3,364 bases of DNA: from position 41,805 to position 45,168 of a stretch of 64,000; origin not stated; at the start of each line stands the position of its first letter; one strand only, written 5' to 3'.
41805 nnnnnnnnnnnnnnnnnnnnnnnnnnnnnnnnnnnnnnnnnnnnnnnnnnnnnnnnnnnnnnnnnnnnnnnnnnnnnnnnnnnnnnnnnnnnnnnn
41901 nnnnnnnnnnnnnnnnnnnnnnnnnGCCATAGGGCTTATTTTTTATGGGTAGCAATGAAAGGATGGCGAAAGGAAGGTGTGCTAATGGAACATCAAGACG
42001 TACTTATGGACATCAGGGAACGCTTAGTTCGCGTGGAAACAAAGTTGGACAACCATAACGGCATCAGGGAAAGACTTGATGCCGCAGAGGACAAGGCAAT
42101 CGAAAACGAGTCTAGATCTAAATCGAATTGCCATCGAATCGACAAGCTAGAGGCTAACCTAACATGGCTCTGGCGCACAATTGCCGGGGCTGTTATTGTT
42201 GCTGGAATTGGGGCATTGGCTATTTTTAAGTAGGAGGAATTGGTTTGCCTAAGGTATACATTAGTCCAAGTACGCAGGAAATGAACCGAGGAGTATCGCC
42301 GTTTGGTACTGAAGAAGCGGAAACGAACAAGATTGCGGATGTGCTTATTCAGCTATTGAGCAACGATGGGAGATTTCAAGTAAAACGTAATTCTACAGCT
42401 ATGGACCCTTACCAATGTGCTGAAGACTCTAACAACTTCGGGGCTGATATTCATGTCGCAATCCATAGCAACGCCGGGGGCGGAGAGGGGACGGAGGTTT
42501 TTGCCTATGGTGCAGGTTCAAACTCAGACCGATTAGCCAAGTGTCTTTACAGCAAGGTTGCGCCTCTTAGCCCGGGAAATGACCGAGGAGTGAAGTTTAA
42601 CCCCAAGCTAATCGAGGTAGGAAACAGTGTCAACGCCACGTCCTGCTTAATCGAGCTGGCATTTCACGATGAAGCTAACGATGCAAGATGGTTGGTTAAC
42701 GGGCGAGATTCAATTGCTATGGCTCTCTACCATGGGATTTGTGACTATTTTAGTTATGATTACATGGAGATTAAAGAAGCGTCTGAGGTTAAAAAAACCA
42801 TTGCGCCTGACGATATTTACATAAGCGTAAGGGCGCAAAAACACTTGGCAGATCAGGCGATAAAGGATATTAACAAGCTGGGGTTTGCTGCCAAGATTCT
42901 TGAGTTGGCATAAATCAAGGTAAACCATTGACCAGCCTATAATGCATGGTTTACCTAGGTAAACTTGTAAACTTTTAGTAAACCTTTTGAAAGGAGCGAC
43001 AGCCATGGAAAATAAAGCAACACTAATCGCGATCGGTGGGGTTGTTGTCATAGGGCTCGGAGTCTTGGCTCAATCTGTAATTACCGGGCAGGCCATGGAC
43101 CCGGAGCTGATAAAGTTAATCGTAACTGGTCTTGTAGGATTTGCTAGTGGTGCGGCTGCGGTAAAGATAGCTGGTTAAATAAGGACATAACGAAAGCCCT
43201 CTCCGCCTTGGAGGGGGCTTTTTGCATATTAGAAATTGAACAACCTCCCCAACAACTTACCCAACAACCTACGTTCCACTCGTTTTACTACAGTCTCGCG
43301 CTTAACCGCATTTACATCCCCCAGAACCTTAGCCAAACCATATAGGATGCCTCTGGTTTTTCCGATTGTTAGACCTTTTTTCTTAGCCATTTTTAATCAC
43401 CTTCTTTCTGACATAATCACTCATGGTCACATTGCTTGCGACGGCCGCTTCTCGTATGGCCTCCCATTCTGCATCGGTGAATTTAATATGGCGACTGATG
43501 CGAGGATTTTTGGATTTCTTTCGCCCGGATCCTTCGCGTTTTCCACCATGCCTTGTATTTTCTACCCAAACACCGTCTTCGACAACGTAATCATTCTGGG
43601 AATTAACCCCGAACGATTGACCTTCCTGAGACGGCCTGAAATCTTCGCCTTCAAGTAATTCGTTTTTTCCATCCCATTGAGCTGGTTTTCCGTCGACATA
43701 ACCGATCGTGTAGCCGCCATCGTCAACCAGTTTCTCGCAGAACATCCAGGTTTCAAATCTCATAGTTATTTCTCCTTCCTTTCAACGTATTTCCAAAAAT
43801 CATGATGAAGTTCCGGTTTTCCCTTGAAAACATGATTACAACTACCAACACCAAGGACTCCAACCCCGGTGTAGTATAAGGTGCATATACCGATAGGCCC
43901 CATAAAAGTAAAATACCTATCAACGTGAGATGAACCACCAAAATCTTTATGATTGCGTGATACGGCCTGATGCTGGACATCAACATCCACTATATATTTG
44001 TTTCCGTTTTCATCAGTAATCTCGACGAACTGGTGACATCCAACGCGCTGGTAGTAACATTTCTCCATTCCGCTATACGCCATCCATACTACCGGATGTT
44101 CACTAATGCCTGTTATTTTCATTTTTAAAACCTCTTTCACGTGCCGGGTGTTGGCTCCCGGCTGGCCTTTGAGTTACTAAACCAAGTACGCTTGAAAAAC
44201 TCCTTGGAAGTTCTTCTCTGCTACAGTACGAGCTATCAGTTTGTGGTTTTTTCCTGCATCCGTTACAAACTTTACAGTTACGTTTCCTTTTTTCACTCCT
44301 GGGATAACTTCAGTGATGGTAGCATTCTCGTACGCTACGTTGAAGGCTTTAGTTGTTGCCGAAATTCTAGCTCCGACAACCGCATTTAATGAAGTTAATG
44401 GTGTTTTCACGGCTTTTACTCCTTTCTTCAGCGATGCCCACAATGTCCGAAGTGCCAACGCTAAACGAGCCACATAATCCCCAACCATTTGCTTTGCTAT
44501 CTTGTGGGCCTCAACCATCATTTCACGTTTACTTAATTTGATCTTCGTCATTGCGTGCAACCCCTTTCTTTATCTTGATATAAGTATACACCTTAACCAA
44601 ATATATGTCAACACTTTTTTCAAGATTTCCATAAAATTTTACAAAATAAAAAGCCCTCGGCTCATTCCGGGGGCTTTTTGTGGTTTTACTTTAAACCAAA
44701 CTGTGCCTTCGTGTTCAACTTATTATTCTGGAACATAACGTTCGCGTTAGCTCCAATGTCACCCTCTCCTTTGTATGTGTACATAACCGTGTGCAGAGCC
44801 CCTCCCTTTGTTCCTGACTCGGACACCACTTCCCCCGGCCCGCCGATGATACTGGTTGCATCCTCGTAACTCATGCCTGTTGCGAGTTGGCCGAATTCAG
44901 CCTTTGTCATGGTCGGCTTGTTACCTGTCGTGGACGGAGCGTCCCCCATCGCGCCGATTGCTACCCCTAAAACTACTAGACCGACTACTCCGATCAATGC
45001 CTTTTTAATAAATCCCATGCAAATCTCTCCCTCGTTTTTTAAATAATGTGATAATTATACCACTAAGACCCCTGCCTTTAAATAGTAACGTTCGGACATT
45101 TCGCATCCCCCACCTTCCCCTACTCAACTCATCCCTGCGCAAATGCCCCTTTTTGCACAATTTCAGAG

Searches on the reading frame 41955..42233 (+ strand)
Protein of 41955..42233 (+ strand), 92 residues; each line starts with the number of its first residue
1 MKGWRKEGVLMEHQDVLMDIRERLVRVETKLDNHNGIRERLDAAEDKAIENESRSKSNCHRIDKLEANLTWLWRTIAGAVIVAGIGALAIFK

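Call 7: search_protein_families(library=pfam, proteins=[window:41955-42233:+], max_evalue=0.01)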
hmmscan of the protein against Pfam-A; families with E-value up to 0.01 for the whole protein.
window:41955-42233:+ (92 aa): 1 family
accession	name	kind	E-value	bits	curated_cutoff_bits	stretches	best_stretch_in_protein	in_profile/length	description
PF10779.14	XhlA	-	6.4e-22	78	34.7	1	19-87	1-66/67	Haemolysin XhlA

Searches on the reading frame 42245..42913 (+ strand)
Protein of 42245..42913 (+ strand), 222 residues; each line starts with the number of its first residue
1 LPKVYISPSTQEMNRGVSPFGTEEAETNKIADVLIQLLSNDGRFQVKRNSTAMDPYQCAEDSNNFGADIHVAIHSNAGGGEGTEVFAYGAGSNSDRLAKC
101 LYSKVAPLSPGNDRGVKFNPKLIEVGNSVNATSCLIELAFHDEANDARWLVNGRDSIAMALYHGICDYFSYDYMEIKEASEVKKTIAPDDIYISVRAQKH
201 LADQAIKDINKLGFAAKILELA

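Call 7: search_protein_families(library=pfam, proteins=[window:42245-42913:+], max_evalue=0.01)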
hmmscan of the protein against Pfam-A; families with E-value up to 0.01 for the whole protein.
window:42245-42913:+ (222 aa): 1 family
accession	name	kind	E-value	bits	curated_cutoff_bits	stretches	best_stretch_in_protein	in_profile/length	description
PF01520.23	Amidase_3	-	3.6e-16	60.1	27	1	7-166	4-173/174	N-acetylmuramoyl-L-alanine amidase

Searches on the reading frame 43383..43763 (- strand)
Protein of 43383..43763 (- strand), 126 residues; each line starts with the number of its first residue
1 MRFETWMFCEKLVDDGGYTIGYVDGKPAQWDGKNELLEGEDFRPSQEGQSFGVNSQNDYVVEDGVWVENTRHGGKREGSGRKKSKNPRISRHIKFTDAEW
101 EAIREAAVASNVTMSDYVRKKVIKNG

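Call 5: search_protein_families(library=pfam, proteins=[window:43383-43763:-], max_evalue=0.1)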
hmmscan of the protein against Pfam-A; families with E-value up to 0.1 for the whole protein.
window:43383-43763:- (126 aa): 2 families
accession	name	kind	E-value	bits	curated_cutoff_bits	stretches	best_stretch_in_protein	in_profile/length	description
PF21983.2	NikA-like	-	6.6e-06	26.6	27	1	92-123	8-39/72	Mobilization protein NikA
PF19807.5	DUF6290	-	0.073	13.7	27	0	93-123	6-36/72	Family of unknown function (DUF6290)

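Call 6: search_protein_families(library=phrogs, proteins=[window:43383-43763:-], max_evalue=0.01)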
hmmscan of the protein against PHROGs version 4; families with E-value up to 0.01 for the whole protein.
window:43383-43763:- (126 aa): 1 family
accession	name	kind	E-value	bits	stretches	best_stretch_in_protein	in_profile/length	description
phrog_36180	-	unknown function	0.0038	18.1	1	82-123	124-164/186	-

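Call 79: search_protein_families(library=ncbifam, proteins=[window:43383-43763:-], max_evalue=0.01)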
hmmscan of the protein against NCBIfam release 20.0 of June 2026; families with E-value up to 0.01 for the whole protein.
window:43383-43763:- (126 aa): 0 families

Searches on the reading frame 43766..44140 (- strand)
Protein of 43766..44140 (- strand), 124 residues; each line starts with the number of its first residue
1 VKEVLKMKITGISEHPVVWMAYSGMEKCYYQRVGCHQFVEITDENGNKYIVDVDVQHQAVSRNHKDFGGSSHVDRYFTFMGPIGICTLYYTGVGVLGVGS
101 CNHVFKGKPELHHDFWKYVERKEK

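Call 5: search_protein_families(library=pfam, proteins=[window:43766-44140:-], max_evalue=0.1)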
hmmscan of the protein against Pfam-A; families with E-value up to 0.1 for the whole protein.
window:43766-44140:- (124 aa): 1 family
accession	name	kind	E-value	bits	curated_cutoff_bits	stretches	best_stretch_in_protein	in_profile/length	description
PF22269.2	TagH_SH3-like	-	0.0056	17.3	27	1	37-64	29-56/62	Teichoic acid transporter subunit TagH, SH3-like domain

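Call 6: search_protein_families(library=phrogs, proteins=[window:43766-44140:-], max_evalue=0.01)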
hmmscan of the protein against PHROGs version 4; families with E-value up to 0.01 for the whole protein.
window:43766-44140:- (124 aa): 0 families

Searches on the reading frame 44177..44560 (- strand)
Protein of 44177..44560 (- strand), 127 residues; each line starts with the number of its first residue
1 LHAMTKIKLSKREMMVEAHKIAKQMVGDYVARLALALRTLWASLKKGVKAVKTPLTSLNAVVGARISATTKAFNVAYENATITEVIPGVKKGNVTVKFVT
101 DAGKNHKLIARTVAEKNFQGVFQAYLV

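Call 5: search_protein_families(library=pfam, proteins=[window:44177-44560:-], max_evalue=0.1)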
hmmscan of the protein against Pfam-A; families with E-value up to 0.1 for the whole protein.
window:44177-44560:- (127 aa): 1 family
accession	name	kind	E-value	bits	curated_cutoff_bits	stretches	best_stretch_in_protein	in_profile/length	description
PF04693.18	DDE_Tnp_2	-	0.061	13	20.2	1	27-114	8-103/327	Archaeal putative transposase ISC1217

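Call 6: search_protein_families(library=phrogs, proteins=[window:44177-44560:-], max_evalue=0.01)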
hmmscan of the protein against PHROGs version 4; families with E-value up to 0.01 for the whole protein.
window:44177-44560:- (127 aa): 1 family
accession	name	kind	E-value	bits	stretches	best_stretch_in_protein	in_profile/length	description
phrog_12732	-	unknown function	9.4e-06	27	1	10-112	2-117/121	-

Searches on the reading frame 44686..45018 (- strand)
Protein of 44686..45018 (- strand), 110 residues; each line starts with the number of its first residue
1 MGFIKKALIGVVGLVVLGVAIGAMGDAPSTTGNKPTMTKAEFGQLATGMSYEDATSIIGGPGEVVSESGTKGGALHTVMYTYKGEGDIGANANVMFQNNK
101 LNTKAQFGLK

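Call 5: search_protein_families(library=pfam, proteins=[window:44686-45018:-], max_evalue=0.1)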
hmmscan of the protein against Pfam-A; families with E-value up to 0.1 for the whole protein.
window:44686-45018:- (110 aa): 2 families
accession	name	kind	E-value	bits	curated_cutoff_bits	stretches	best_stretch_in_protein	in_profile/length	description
PF12978.13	DUF3862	-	2.5e-06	27.9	25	1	35-109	85-159/159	Domain of Unknown Function with PDB structure (DUF3862)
PF07467.17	BLIP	-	0.037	15.1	26.7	0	33-55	71-93/123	Beta-lactamase inhibitor (BLIP)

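Call 6: search_protein_families(library=phrogs, proteins=[window:44686-45018:-], max_evalue=0.01)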
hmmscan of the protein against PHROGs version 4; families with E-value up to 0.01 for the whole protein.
window:44686-45018:- (110 aa): 3 families
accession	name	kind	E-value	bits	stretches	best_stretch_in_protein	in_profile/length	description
phrog_37750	-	unknown function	1.7e-26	94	1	32-110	292-370/370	-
phrog_6148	-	moron, auxiliary metabolic gene and host takeover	2.4e-15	57.9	1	32-110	49-134/214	beta-lactamase-inhibitor protein BLIP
phrog_25008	-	unknown function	5.5e-06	27.2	1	30-109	25-99/267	-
